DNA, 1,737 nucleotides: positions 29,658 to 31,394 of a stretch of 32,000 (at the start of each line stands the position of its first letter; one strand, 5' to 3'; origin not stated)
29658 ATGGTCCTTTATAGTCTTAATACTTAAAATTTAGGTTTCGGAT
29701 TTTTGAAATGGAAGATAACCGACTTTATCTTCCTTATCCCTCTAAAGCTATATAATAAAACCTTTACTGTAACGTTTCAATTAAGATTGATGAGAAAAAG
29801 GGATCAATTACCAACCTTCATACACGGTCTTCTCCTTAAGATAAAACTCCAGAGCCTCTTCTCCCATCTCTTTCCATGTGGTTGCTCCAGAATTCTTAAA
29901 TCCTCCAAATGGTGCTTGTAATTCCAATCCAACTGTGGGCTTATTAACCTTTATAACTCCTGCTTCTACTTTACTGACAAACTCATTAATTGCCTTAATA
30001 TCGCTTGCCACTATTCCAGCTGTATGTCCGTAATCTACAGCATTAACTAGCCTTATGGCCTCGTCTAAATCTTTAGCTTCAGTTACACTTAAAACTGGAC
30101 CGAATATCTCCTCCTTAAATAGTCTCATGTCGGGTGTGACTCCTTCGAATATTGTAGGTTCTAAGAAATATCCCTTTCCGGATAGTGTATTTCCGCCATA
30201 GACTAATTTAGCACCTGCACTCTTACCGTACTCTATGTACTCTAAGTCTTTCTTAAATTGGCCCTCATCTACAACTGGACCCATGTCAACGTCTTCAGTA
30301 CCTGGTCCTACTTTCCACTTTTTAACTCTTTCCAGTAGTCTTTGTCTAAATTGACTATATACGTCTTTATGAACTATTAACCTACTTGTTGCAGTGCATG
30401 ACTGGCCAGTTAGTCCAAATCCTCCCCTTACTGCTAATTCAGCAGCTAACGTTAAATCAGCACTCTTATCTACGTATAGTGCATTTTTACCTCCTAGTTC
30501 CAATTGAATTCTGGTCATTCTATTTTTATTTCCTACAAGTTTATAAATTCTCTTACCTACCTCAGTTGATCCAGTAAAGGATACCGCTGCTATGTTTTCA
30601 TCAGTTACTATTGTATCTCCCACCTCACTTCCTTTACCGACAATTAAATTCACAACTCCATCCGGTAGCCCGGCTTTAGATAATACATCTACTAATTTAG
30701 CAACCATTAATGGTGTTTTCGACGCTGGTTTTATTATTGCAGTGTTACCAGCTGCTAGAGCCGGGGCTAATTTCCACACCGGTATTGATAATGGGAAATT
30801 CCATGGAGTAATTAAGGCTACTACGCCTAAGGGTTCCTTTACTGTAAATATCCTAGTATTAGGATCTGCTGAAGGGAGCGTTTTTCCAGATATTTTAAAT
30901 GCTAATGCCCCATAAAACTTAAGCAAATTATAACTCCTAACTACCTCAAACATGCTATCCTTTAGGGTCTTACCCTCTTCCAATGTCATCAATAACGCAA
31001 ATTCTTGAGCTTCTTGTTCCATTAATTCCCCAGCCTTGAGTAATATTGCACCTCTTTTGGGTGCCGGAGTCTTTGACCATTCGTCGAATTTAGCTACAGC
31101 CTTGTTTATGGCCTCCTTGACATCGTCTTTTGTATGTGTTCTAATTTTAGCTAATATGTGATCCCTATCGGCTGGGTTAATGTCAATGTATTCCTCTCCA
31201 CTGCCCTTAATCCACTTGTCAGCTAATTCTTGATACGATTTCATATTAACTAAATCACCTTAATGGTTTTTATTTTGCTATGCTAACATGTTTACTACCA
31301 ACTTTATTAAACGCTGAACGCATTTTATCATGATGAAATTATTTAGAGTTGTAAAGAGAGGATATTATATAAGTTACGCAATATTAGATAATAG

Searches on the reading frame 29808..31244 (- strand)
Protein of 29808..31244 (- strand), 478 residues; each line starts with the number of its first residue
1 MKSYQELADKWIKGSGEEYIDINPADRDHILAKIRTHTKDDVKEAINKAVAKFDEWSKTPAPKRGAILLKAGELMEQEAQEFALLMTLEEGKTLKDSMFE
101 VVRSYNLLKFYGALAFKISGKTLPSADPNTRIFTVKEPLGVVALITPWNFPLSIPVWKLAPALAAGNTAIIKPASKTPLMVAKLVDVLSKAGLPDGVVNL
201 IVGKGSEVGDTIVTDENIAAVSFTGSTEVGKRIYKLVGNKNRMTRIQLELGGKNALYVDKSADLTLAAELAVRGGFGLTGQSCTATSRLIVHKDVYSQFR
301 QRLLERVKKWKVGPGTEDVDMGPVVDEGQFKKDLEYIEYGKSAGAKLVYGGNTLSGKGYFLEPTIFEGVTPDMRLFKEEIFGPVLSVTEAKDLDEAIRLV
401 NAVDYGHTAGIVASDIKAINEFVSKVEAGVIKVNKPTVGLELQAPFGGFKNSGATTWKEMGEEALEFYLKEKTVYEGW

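Call 48: search_protein_families(library=pfam, proteins=[window:29808-31244:-], max_evalue=0.001)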
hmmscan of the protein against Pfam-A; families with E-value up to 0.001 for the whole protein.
window:29808-31244:- (478 aa): 2 families
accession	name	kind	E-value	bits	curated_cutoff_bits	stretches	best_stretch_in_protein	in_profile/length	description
PF00171.27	Aldedh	-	1.2e-168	561.9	23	1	11-474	1-461/461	Aldehyde dehydrogenase family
PF05893.19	LuxC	-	0.0006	19.2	21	1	122-304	72-256/401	Acyl-CoA reductase (LuxC)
